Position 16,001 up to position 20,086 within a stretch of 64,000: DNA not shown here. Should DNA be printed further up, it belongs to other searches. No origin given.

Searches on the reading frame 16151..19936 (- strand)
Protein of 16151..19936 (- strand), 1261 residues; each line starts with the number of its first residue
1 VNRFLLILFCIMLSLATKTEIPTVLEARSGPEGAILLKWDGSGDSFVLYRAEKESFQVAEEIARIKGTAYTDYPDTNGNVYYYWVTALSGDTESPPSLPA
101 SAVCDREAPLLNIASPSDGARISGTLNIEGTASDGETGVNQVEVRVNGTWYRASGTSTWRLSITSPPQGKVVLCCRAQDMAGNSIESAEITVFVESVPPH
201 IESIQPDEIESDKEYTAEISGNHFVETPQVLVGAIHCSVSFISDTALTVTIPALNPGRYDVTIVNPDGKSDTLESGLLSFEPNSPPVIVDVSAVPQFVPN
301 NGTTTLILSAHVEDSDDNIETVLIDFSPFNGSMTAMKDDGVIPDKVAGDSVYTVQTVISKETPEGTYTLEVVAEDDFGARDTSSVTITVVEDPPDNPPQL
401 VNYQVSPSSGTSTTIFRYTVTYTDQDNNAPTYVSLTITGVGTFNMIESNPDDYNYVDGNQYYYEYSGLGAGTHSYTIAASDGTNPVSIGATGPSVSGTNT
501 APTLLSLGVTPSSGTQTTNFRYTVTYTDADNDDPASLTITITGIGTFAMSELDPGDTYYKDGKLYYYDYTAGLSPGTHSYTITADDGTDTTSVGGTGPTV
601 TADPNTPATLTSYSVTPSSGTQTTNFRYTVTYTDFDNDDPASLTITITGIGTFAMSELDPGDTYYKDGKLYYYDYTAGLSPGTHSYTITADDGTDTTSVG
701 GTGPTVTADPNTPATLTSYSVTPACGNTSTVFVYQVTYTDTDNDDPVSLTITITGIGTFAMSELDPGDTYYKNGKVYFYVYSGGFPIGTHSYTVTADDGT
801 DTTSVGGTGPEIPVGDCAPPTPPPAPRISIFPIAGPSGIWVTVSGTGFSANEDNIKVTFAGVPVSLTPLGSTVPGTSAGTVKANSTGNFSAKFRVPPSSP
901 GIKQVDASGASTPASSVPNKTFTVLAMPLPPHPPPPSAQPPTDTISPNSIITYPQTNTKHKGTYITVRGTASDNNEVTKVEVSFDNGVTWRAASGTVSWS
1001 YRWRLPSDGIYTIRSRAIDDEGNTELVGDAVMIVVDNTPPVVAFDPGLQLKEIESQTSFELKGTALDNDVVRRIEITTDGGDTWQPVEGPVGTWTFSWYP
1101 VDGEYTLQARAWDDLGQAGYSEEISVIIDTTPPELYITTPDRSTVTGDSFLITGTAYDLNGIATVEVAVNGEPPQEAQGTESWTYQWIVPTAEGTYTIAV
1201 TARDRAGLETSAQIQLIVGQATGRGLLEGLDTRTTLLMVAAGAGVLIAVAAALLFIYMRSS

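Call 80: search_protein_families(library=pfam, proteins=[window:16151-19936:-], max_evalue=0.00001)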
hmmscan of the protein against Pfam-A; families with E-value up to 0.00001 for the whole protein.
window:16151-19936:- (1261 aa): 7 families
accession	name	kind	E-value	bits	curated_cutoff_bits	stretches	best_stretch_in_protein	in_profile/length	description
PF17957.7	Big_7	-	1.6e-26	93.2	24.1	3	109-166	1-59/70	Bacterial Ig domain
PF19077.6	Big_13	-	1.6e-15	57.8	27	0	1058-1130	28-102/102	Bacterial Ig-like domain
PF01833.30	TIG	-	2.8e-12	46.9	20.9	1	199-271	1-73/84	IPT/TIG domain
PF03404.22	Mo-co_dimer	-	8.3e-08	32.8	22.7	0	945-994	7-62/138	Mo-co oxidoreductase dimerisation domain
PF09136.16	Glucodextran_B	-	1.2e-07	32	27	0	1133-1217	1-80/83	Glucodextranase, domain B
PF07495.19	Y_Y_Y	-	1.9e-07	31.3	26.6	0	146-194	17-64/65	Y_Y_Y domain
PF06832.18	BiPBP_C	-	2.6e-06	27.7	26.8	0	106-185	7-86/90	Penicillin-Binding Protein C-terminus Family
